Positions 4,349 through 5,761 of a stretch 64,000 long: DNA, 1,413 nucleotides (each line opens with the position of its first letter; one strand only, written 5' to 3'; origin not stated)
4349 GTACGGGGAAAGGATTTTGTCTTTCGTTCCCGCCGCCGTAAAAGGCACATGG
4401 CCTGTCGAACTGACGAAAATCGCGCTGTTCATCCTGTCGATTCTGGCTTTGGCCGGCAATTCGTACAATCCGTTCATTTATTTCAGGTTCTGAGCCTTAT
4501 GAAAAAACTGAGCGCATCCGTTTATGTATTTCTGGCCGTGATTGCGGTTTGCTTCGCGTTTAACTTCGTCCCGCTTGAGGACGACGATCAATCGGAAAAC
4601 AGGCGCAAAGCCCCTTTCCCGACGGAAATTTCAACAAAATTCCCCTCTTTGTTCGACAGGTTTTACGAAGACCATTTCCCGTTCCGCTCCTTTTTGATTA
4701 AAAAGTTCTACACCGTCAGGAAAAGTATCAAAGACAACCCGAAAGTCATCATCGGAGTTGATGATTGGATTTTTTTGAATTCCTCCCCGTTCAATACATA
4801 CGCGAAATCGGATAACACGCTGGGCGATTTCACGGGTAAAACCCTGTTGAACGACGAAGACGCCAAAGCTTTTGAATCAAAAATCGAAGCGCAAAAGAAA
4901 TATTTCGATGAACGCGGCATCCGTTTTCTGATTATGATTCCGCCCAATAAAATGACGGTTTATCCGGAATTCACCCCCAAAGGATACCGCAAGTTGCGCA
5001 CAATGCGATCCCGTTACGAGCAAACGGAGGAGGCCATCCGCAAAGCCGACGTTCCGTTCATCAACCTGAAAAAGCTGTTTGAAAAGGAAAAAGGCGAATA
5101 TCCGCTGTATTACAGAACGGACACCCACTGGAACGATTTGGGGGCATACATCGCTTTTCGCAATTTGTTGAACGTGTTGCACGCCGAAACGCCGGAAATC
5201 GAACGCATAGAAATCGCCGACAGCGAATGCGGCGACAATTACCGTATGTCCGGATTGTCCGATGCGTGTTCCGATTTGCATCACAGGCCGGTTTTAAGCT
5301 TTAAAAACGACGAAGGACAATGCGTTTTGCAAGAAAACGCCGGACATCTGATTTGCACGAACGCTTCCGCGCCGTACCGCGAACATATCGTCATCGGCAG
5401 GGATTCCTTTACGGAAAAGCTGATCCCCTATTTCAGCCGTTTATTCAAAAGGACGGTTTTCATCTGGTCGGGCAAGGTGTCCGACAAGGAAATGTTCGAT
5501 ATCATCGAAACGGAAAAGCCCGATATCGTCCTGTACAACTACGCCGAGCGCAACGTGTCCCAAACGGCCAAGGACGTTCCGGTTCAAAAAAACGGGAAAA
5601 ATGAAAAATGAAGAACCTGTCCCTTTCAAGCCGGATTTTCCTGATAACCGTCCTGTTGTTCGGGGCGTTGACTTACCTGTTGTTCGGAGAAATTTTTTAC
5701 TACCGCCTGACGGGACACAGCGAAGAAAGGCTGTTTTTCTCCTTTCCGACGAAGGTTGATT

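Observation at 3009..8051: One MBOAT acyltransferase translationally coupled to three diverged AlgJ/AlgX-like (DTHW) paralogs, behind a glucosaminidase-domain gene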

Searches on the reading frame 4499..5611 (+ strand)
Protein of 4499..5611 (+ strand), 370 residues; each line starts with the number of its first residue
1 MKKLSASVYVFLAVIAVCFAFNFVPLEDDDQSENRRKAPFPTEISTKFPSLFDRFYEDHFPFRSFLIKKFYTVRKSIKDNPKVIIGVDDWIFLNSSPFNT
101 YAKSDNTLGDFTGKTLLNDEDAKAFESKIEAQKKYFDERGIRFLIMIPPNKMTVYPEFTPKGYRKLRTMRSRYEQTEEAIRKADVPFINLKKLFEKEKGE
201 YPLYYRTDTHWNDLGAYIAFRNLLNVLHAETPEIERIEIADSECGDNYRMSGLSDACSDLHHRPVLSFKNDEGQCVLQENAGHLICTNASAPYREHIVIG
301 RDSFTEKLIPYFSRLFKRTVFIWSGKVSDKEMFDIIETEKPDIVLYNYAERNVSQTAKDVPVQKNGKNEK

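Call 3: search_protein_families(library=pfam, proteins=[window:4499-5611:+], max_evalue=0.01)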
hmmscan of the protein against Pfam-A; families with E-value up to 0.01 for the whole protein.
window:4499-5611:+ (370 aa): 2 families
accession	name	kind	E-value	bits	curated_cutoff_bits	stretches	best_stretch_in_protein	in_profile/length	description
PF16822.11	ALGX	-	3.7e-20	73.2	26.5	1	83-236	1-138/268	SGNH hydrolase-like domain, acetyltransferase AlgX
PF14286.12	DHHW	-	0.00012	21.9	25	1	188-230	221-262/385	DHHW protein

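Call 4: search_protein_families(library=ncbifam, proteins=[window:4499-5611:+], max_evalue=0.01)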
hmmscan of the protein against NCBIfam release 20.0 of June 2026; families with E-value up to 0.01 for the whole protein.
window:4499-5611:+ (370 aa): 0 families

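Call 56: predict_structure(alignment_id=A4)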
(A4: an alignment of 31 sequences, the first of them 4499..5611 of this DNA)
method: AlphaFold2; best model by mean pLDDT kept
length: 370 residues; sequences in the alignment: 31
mean_pLDDT: 84.4   pTM: 0.76
mean pLDDT of the five models: 84.4, 82.3, 81.8, 81.6, 81.4
residues with pLDDT >= 90: 199; 70-90: 102; 50-70: 53; < 50: 16
segments of 3 or more residues with pLDDT < 50: 28-30, 361-370
pLDDT, mean of each block of 10 residues (from residue 1): 79 81 56 63 65 74 69 63 87 71 73 87 91 97 97 95 91 93 96 93 95 97 96 96 87 78 90 89 93 97 95 97 91 95 96 72 37
secondary structure, 60 per line:
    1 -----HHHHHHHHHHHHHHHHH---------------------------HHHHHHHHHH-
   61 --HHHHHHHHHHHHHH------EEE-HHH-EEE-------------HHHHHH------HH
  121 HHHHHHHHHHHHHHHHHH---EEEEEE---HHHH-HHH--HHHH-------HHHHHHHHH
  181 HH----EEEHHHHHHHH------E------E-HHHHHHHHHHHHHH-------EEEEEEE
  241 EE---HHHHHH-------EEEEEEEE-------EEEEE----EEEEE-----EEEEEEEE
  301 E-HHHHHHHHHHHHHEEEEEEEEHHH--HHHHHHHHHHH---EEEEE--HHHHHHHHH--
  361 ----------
elements in order: H6-22 H50-59 H63-76 E83-85 E91-93 H107-112 H119-138 E142-147 H151-154 H161-164 H172-182 E187-189 H190-197 H213-226 E234-242 H246-251 E259-266 E274-278 E283-287 E293-301 H303-315 E316-323 H329-339 E343-347 H350-358

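Call 72: fold_search(model_id=the predicted structure, library=pdb)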
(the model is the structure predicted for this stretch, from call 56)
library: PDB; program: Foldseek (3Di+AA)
matches with E <= 10: 335; with E <= 0.001: 11
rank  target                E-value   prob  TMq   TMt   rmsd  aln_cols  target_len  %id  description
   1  5v8d_A                1.7e-12  1.00  0.48  0.59   6.4       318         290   15  Structure of Bacillus cereus PatB1 with sulfonyl adduct (released 2017-10-18)
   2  5v8d_D                2.9e-12  1.00  0.50  0.61   5.1       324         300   17  Structure of Bacillus cereus PatB1 with sulfonyl adduct (released 2017-10-18)
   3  4o8v_B                4.1e-12  1.00  0.45  0.57   6.0       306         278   17  O-Acetyltransferase Domain of Pseudomonas putida AlgJ (released 2014-10-01)
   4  5v8e_A                4.4e-12  1.00  0.51  0.60   6.0       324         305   17  Structure of Bacillus cereus PatB1 (released 2017-10-18)
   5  5v8d_C                5.5e-12  1.00  0.49  0.59   6.3       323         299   14  Structure of Bacillus cereus PatB1 with sulfonyl adduct (released 2017-10-18)
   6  5v8d_B                6.6e-12  1.00  0.48  0.58   6.2       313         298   14  Structure of Bacillus cereus PatB1 with sulfonyl adduct (released 2017-10-18)
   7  4o8v_A                3.2e-11  1.00  0.42  0.54   7.0       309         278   17  O-Acetyltransferase Domain of Pseudomonas putida AlgJ (released 2014-10-01)
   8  4nzk                  4.9e-11  1.00  0.47  0.57   6.5       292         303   18  Crystal structure of a DHHW family protein (EUBSIR_00411) from Eubacterium siraeum DSM 15702 at 1.49 A resolution (released 2014-01-15)
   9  4knc_B                1.4e-09  1.00  0.45  0.40   8.5       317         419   15  Structural and functional characterization of Pseudomonas aeruginosa AlgX (released 2013-06-26)
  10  4knc_A                5.7e-09  1.00  0.45  0.41   7.0       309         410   14  Structural and functional characterization of Pseudomonas aeruginosa AlgX (released 2013-06-26)
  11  7ula_A                7.6e-09  1.00  0.46  0.40   6.0       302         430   12  Structure of the Pseudomonas putida AlgKX modification and secretion complex (released 2022-12-14)
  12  6k4c                  1.4e-01  0.06  0.11  0.09  20.4       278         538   12  Ancestral luciferase AncLamp in complex with DLSA (released 2020-05-27)
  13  5p8w_C                3.7e-01  0.04  0.09  0.13  15.5       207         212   11  Crystal Structure of COMT in complex with [5-(2,4-dimethyl-1,3-thiazol-5-yl)-1H-pyrazol-3-yl]methanamine (released 2016-09-07)
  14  8ryf_B                4.4e-01  0.06  0.12  0.17  15.6       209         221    9  AzeJ in complex with MTA and AZE from Pseudomonas aeruginosa (P4(2)22) (released 2025-01-01)
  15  7nrc_So               4.4e-01  0.05  0.13  0.14  19.6       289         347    9  Structure of the yeast Gcn1 bound to a leading stalled 80S ribosome with Rbg2, Gir2, A- and P-tRNA and eIF5A (released 2021-05-05)
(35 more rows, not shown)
